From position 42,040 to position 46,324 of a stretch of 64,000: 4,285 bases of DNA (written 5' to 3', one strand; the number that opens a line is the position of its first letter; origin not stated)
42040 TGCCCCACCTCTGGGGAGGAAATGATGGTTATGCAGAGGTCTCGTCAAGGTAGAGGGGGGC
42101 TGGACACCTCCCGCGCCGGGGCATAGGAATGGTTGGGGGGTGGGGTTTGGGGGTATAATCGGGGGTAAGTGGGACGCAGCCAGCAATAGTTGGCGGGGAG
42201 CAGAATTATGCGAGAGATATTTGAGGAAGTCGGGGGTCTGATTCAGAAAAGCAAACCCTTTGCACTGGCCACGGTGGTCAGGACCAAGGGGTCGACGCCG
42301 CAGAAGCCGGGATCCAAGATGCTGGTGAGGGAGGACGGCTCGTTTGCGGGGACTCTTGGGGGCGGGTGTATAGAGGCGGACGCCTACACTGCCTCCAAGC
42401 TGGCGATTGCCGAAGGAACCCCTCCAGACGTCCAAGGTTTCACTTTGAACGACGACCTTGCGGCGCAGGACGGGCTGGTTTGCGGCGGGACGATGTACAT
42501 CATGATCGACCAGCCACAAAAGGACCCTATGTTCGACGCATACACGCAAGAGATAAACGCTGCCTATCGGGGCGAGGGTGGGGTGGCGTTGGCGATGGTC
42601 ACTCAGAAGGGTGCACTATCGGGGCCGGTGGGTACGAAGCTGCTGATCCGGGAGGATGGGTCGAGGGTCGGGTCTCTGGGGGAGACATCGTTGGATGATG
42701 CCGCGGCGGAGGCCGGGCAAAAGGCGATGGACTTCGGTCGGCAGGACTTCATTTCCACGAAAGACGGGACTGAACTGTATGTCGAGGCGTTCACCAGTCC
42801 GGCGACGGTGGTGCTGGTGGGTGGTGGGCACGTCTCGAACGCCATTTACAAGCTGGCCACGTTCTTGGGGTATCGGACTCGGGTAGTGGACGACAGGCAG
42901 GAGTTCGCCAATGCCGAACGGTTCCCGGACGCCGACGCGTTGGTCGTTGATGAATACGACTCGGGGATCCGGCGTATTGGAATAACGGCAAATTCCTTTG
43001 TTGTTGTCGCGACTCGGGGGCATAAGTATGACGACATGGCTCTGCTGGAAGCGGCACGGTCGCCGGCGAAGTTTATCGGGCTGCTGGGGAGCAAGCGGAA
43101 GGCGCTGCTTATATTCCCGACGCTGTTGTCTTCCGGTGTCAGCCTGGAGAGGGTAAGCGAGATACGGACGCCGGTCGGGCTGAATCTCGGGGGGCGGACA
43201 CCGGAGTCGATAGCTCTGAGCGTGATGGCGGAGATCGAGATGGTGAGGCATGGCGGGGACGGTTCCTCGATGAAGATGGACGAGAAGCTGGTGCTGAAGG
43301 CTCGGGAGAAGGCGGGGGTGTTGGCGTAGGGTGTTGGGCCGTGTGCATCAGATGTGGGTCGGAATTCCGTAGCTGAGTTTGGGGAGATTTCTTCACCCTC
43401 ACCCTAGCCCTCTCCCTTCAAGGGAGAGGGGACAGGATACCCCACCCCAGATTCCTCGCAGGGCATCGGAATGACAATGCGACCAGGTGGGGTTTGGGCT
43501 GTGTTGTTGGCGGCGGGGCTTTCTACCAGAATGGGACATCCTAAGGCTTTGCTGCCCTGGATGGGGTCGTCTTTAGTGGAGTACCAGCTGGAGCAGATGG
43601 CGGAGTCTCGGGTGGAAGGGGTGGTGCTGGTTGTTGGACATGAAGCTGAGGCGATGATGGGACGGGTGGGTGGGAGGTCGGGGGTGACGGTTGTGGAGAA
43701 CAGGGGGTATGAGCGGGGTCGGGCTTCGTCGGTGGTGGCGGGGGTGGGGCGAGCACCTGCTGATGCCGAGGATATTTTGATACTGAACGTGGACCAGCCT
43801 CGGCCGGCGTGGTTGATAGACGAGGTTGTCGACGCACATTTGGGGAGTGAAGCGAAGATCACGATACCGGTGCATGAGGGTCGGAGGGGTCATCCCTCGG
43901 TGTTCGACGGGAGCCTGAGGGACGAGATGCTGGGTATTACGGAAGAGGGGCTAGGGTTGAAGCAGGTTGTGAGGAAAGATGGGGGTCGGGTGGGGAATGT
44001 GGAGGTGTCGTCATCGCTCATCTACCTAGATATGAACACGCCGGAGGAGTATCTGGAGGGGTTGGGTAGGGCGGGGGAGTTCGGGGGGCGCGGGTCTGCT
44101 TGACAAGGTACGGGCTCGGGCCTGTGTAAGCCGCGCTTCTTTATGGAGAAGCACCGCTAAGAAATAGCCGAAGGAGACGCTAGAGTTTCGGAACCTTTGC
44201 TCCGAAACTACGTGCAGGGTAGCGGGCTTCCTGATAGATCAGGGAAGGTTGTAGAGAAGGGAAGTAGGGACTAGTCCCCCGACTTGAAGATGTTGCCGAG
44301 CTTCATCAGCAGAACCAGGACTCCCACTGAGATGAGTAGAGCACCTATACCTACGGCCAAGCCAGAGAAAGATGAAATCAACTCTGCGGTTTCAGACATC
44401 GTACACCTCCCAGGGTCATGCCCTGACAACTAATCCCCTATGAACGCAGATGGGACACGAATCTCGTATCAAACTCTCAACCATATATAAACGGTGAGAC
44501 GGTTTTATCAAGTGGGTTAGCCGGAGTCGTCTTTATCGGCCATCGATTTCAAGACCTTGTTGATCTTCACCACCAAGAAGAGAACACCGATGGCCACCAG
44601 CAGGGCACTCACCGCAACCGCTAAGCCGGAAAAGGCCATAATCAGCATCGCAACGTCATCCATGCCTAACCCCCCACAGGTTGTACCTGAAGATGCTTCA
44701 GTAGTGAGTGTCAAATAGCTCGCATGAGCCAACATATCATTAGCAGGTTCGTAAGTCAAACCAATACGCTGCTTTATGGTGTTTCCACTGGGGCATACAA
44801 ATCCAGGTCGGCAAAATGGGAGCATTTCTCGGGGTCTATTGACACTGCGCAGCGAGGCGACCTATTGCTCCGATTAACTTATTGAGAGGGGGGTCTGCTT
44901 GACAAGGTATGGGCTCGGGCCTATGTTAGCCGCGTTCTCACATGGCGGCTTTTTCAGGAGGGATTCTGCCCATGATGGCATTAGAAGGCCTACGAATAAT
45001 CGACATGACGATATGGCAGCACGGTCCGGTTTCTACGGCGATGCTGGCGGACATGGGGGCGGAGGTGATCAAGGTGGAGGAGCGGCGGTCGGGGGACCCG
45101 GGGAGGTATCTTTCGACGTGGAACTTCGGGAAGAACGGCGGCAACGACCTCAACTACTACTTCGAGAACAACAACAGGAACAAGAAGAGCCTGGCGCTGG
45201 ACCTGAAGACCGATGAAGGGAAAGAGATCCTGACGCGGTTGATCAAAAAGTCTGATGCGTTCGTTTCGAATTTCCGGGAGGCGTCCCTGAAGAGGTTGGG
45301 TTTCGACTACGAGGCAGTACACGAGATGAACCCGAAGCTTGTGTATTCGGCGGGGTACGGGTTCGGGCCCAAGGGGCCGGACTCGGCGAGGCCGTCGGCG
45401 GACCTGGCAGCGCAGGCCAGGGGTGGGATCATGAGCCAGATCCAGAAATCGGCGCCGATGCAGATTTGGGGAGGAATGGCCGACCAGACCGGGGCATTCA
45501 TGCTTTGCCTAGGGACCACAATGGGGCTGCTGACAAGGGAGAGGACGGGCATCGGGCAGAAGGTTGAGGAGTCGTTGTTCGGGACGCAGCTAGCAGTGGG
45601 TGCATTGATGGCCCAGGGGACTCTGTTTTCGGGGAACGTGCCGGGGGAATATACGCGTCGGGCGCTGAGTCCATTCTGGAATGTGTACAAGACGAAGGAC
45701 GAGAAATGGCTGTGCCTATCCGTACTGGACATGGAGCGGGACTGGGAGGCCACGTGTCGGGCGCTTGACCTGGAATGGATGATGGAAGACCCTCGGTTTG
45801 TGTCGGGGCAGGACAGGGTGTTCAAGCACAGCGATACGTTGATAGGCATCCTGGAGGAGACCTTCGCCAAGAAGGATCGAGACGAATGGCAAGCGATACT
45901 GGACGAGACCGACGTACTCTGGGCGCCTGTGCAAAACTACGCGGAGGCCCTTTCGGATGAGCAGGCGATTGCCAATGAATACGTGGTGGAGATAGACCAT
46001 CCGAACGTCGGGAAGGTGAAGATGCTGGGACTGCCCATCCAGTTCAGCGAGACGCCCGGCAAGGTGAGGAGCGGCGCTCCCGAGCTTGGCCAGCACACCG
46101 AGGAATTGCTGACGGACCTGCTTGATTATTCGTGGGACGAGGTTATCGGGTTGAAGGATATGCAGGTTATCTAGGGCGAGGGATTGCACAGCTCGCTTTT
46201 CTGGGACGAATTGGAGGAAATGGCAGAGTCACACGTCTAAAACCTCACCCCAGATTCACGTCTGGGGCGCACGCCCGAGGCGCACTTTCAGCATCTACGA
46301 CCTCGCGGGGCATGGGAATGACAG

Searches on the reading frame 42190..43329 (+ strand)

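Call 48: search_protein_families(library=pfam, proteins=[window:42190-43329:+], max_evalue=0.01)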
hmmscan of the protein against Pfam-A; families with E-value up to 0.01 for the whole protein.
window:42190-43329:+ (379 aa): 2 families
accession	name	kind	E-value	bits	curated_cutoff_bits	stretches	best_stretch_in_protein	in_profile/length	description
PF13478.12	XdhC_C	-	5.8e-38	130.7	29.7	1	207-349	1-125/125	XdhC Rossmann domain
PF02625.21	XdhC_CoxI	-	2.2e-34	117.7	24.3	2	18-78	2-62/68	XdhC and CoxI family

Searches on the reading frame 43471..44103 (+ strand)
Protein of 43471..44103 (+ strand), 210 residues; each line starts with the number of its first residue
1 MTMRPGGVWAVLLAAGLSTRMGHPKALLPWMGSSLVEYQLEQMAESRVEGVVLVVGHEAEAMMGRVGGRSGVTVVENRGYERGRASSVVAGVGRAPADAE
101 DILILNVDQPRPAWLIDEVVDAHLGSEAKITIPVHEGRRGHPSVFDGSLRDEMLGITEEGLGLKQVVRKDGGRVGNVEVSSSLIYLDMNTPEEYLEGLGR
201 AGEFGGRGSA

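Call 48: search_protein_families(library=pfam, proteins=[window:43471-44103:+], max_evalue=0.01)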
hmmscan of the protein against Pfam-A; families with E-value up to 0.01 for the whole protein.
window:43471-44103:+ (210 aa): 3 families
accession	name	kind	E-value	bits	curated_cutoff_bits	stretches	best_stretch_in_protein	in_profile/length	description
PF12804.13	NTP_transf_3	-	2.2e-31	109.7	27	1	10-169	1-156/160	MobA-like NTP transferase domain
PF01128.25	IspD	-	1.1e-05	25.7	27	1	8-120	1-114/221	2-C-methyl-D-erythritol 4-phosphate cytidylyltransferase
PF00483.29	NTP_transferase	-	0.0056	16.7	21.2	1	10-132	2-133/245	Nucleotidyl transferase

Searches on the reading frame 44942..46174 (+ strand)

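Call 41: search_protein_families(library=ncbifam, proteins=[window:44942-46174:+], max_evalue=0.001)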
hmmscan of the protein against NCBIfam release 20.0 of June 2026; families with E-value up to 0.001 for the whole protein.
window:44942-46174:+ (410 aa): 7 families
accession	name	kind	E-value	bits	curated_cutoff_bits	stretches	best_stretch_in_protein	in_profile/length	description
NF003809.0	PRK05398.1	subfamily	6.3e-66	222.6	442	2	12-213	3-201/416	formyl-CoA transferase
TIGR03253.1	oxalate_frc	equivalog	1.9e-64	217.9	504.2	2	12-214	2-201/416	formyl-CoA transferase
NF052585.1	SucGlutTfsCaiB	equivalog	1.4e-57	195.1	750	1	13-394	7-389/394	succinate--glutarate CoA-transferase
NF008511.0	PRK11430.1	equivalog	1.2e-54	185.9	522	1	14-389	10-375/381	CoA:oxalate CoA-transferase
NF041294.1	Scnl_mescCoAtase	equivalog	4.7e-54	184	700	1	11-390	1-380/381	succinyl-CoA:mesaconate CoA-transferase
NF002914.1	PRK03525.1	equivalog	9.7e-32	110.3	413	1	13-405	9-392/400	L-carnitine CoA-transferase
TIGR04253.1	mesacon_CoA_iso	equivalog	3.2e-20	72.5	725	1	14-410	3-400/403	2-methylfumaryl-CoA isomerase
